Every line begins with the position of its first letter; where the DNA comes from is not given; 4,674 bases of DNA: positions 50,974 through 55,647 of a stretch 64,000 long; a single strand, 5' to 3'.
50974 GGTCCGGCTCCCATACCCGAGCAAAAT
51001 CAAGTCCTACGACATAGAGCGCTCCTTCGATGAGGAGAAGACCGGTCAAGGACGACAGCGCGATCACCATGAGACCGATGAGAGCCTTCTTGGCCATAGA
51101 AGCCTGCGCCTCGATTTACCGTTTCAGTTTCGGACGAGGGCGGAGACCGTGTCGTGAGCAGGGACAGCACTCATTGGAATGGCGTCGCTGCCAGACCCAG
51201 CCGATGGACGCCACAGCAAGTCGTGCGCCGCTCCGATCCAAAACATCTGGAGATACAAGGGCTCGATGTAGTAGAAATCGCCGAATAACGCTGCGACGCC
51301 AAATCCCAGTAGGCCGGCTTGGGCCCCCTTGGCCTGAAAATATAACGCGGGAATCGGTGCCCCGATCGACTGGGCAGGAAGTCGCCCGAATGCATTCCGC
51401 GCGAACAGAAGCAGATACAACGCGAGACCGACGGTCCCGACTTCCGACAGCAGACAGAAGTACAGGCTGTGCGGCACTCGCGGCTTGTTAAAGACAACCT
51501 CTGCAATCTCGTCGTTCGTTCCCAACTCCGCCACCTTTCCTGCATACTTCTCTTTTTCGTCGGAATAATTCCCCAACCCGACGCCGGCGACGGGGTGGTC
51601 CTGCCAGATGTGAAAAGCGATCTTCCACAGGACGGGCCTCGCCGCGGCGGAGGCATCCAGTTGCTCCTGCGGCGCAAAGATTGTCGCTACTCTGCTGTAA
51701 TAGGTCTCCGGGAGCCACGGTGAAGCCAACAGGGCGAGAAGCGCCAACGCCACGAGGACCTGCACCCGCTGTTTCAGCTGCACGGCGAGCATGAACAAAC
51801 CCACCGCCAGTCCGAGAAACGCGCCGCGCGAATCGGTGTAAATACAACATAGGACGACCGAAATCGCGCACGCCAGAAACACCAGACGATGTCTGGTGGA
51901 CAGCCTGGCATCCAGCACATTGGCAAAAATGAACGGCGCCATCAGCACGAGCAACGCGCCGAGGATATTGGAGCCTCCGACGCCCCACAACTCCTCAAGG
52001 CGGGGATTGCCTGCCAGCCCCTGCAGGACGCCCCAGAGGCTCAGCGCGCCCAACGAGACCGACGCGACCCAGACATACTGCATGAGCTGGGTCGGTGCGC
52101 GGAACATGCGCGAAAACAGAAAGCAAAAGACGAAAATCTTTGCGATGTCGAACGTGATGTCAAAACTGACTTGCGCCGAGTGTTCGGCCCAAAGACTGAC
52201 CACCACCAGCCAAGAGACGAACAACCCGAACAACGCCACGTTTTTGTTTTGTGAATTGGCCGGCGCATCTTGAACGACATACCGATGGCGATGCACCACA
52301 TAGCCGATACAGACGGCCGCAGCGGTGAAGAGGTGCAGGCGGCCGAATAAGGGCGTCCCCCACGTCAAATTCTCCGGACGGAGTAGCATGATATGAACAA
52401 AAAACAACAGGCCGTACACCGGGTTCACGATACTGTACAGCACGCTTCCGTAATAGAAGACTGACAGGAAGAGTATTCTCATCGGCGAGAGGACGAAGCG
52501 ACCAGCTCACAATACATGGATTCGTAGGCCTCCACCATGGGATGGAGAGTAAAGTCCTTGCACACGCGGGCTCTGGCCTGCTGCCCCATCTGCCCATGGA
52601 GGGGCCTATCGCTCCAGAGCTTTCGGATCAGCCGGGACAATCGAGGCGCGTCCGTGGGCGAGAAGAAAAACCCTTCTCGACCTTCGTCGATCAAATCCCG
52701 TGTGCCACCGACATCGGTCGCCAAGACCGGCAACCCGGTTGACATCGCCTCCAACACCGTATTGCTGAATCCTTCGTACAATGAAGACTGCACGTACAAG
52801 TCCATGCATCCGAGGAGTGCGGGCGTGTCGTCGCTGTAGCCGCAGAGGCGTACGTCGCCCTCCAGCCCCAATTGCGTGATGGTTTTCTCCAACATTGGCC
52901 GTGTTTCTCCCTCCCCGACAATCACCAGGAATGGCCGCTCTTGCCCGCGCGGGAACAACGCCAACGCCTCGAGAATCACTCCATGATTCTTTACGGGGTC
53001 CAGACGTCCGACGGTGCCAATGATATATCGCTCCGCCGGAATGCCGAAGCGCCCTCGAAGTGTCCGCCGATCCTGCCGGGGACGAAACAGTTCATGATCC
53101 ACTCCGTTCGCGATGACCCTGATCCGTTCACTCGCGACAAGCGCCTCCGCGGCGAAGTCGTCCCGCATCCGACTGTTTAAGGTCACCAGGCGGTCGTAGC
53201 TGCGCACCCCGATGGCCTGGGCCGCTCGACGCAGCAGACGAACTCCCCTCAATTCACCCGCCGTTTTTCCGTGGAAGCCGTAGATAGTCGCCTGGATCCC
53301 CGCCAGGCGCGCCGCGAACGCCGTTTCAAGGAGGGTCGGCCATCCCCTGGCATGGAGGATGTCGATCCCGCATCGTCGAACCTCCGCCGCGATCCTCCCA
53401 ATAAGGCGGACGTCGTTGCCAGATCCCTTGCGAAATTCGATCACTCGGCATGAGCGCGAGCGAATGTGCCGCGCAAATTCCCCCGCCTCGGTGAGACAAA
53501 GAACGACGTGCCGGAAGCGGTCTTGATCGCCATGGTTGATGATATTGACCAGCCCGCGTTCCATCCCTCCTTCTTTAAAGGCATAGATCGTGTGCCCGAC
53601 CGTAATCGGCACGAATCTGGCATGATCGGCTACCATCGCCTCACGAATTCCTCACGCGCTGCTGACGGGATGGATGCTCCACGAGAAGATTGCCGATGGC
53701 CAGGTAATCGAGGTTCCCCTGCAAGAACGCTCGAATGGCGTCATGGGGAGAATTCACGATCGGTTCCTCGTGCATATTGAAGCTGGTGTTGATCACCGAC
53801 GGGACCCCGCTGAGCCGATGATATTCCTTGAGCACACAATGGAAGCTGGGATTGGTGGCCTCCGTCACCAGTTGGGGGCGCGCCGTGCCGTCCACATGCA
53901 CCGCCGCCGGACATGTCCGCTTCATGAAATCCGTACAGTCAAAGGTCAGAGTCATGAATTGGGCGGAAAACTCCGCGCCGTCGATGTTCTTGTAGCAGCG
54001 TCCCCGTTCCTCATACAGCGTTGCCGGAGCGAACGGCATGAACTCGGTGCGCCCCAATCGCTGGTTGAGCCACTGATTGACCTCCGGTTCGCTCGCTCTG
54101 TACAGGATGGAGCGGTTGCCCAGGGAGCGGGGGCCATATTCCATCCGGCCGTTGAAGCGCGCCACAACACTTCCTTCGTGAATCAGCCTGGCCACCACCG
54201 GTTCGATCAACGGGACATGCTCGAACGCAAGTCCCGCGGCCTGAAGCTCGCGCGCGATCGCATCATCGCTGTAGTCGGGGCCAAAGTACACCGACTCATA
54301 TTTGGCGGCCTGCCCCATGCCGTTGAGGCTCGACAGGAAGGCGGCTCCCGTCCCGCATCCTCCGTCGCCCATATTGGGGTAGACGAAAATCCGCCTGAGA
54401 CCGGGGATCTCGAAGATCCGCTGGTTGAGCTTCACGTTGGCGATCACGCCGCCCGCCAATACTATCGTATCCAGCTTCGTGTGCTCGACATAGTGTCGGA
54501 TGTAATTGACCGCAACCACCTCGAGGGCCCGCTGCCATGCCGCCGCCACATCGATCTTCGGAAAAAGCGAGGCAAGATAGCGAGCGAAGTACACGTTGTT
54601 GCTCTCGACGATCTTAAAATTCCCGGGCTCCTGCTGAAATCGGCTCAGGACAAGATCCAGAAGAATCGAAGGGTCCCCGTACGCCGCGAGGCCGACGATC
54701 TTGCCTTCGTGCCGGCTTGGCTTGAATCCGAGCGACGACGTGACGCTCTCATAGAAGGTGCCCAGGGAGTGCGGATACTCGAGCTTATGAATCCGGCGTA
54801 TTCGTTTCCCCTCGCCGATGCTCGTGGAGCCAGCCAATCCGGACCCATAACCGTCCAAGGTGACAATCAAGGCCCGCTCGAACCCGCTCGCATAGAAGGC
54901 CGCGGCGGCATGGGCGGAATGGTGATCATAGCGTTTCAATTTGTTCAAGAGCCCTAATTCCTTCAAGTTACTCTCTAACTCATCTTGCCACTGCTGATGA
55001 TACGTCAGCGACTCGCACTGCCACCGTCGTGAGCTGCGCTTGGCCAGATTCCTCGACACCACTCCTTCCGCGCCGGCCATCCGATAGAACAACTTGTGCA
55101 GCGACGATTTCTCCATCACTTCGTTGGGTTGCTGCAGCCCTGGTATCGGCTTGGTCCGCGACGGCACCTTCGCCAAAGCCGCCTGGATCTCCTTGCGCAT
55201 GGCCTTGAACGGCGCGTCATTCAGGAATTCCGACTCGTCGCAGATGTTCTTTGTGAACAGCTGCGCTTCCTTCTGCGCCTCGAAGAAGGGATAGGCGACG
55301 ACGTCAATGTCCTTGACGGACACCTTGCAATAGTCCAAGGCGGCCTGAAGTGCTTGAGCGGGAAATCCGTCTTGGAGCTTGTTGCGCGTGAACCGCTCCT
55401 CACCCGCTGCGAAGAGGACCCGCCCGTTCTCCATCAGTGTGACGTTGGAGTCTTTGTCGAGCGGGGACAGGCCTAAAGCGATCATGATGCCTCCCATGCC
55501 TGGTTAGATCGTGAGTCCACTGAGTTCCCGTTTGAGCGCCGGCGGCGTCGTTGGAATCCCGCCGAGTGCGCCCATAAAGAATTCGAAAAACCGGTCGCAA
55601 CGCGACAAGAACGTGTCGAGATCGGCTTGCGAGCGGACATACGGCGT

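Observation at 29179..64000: Candidate undescribed system: a secretin/type-IV-filament machine physically merged with glycan synthesis and glycan-binding proteins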

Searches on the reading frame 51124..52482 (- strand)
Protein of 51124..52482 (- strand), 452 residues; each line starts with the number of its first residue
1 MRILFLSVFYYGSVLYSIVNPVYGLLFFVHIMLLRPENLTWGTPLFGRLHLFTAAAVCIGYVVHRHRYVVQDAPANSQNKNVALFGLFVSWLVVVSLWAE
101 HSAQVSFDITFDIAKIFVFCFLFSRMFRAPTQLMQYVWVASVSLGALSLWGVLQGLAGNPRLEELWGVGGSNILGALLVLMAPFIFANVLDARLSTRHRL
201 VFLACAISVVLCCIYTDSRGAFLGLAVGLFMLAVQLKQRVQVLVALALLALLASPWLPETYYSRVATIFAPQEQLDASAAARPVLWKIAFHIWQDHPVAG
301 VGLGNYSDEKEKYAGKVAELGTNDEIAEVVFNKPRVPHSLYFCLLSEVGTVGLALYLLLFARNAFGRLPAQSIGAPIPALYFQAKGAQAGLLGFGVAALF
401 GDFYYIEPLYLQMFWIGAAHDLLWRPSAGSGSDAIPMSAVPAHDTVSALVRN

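Call 4: search_protein_families(library=pfam, proteins=[window:51124-52482:-])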
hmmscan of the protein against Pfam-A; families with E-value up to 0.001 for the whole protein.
window:51124-52482:- (452 aa): 1 family
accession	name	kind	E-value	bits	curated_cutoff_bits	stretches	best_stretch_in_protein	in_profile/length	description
PF04932.20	Wzy_C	-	1.5e-19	70.7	31.7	1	206-357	3-149/149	O-Antigen ligase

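Call 9: search_protein_families(library=ncbifam, proteins=[window:51124-52482:-])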
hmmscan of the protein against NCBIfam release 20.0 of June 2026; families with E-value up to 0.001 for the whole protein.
window:51124-52482:- (452 aa): 2 families
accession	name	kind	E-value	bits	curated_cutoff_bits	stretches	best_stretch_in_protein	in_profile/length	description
TIGR03097.1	PEP_O_lig_1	hypoth_equivalog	1.3e-39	136.3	188.1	1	4-413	3-397/408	putative O-glycosylation ligase, exosortase A system-associated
NF012031.0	PRK15487.1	equivalog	7.9e-05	21.9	277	1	195-360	184-343/404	O-antigen ligase RfaL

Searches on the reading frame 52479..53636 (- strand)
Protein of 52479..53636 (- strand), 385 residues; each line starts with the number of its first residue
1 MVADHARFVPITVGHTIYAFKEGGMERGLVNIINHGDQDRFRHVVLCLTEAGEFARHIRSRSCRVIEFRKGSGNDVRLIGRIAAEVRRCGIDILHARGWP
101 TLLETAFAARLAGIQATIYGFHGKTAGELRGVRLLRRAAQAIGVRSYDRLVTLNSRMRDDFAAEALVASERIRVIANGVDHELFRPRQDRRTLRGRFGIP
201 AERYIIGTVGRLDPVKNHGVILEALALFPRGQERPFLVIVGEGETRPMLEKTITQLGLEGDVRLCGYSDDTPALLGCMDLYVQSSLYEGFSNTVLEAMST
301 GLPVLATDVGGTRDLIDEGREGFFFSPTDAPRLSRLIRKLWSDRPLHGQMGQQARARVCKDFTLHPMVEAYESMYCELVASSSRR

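Call 5: search_protein_families(library=pfam, proteins=[window:52479-53636:-])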
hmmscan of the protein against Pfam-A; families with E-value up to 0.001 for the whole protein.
window:52479-53636:- (385 aa): 6 families
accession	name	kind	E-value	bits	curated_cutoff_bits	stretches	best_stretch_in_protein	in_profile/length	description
PF00534.26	Glycos_transf_1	-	1.9e-37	128.9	26.4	1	189-356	1-171/172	Glycosyl transferases group 1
PF13692.12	Glyco_trans_1_4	-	1.5e-30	106.7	27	1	204-343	2-142/142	Glycosyl transferases group 1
PF13439.12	Glyco_transf_4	-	1.2e-19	71.4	28.5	1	23-182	2-169/170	Glycosyltransferase Family 4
PF13579.12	Glyco_trans_4_4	-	2.6e-12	47.8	29.7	1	23-178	1-158/158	Glycosyl transferase 4-like domain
PF20706.3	GT4-conflict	-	1.1e-06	28.3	26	1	194-319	193-323/385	Family 4 Glycosyltransferase in conflict systems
PF13524.12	Glyco_trans_1_2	-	1.4e-06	28.7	25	1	285-369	58-140/144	Glycosyl transferase-like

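Call 9: search_protein_families(library=ncbifam, proteins=[window:52479-53636:-])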
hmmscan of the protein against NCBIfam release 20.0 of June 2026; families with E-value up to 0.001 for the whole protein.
window:52479-53636:- (385 aa): 41 families (the best 25 are shown)
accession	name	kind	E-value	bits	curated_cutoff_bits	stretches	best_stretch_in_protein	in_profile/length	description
TIGR03088.1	stp2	hypoth_equivalog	6.7e-85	285.4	409.05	1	12-377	3-372/374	TIGR03088 family PEP-CTERM/XrtA system glycosyltransferase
TIGR03999.1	thiol_BshA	equivalog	3.8e-34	118.2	273.7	1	131-379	129-374/375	N-acetyl-alpha-D-glucosaminyl L-malate synthase BshA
NF041876.1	EPS_EpsE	equivalog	1.1e-31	110.4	400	1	167-364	183-382/389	exopolysaccharide biosynthesis GT4 family glycosyltransferase EpsE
TIGR04063.1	stp3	hypoth_equivalog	4e-25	88.5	442.05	1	135-379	146-396/397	TIGR04063 family PEP-CTERM/XrtA system glycosyltransferase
TIGR03449.1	mycothiol_MshA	equivalog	3.4e-23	82.2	462.5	1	144-378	162-403/406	D-inositol-3-phosphate glycosyltransferase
NF038229.1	Glyco4_Geo_Pelo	equivalog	5.9e-21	74.8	400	1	145-379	108-337/338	GPMC system family 4 glycosyltransferase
TIGR04157.1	glyco_rSAM_CFB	subfamily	1.1e-19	70.8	400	1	144-375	167-406/406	TIGR04157 family glycosyltransferase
NF053787.1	GlcN_PG_synth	equivalog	6.9e-19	67.9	480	1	147-379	144-360/361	N-acetylglucosaminyl phosphatidylglycerol synthase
TIGR02149.1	glgA_Coryne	subfamily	5.5e-18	65.3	302.4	1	91-377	84-389/391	glycogen synthase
NF050063.1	ProtGlycPglJ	equivalog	5.1e-17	62.1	500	1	158-362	156-350/363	N-acetylgalactosamine-N,N'-diacetylbacillosaminyl-diphospho-undecaprenol 4-alpha-N-acetylgalactosaminyltransferase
NF047684.1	TeichurnBiosyTuaC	equivalog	1.1e-16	60.7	550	1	144-377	162-388/391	teichuronic acid biosynthesis protein TuaC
NF046085.1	XrtY_assoc_Gly1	equivalog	2e-14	53.2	400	1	162-379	174-385/387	XrtY-associated glycosyltransferase XYAG1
TIGR02470.1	sucr_synth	equivalog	4.5e-14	51.5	810.4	1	280-342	646-708/784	sucrose synthase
TIGR02472.1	sucr_P_syn_N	equivalog_domain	7.1e-14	51.5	576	1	280-372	343-435/439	sucrose-phosphate synthase, putative, glycosyltransferase domain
NF011726.0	PRK15179.1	equivalog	7.9e-14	50.9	733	1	160-373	471-689/694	Vi polysaccharide biosynthesis protein TviE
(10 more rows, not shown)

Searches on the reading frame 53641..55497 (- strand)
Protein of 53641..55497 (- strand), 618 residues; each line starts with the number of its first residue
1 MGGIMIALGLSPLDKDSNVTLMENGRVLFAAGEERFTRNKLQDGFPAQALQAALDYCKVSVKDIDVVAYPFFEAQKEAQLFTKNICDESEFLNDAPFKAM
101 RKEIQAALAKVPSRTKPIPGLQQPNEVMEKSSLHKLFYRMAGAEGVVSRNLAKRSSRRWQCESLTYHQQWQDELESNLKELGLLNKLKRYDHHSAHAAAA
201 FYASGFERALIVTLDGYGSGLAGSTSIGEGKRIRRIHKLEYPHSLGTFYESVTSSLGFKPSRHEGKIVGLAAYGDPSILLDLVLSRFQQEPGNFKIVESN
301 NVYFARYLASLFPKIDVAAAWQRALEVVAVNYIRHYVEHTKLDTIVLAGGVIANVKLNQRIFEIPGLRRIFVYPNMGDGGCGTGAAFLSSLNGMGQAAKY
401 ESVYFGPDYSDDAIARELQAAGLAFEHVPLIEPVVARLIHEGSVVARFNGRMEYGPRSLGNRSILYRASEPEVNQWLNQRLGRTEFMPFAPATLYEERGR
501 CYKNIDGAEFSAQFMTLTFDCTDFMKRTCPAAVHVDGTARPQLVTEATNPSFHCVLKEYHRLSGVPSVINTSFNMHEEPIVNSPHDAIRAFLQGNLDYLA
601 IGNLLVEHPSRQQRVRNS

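Call 5: search_protein_families(library=pfam, proteins=[window:53641-55497:-])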
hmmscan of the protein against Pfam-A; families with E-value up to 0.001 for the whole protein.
window:53641-55497:- (618 aa): 3 families
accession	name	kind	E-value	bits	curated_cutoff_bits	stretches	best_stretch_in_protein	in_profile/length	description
PF16861.10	Carbam_trans_C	-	2.7e-55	187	27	1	436-607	1-169/170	Carbamoyltransferase C-terminus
PF02543.21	Carbam_trans_N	-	3.7e-38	132.3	24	1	8-386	3-345/346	Carbamoyltransferase N-terminus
PF00814.31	TsaD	-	0.00011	22.5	24.8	0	299-362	174-238/264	tRNA N6-adenosine threonylcarbamoyltransferase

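Call 9: search_protein_families(library=ncbifam, proteins=[window:53641-55497:-])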
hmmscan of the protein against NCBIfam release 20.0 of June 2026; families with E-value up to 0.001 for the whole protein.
window:53641-55497:- (618 aa): 3 families
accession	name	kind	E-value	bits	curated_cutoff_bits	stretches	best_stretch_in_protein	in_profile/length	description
NF041651.1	nodul_NodU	equivalog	7.5e-30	104.2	1000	1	316-577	272-526/556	nodulation protein NodU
TIGR00143.1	hypF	equivalog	1.5e-05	23.4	466.1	0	185-229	467-513/741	carbamoyltransferase HypF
TIGR03723.1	T6A_TsaD_YgjD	equivalog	0.00011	21.5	296.1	1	313-363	231-281/314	tRNA (adenosine(37)-N6)-threonylcarbamoyltransferase complex transferase subunit TsaD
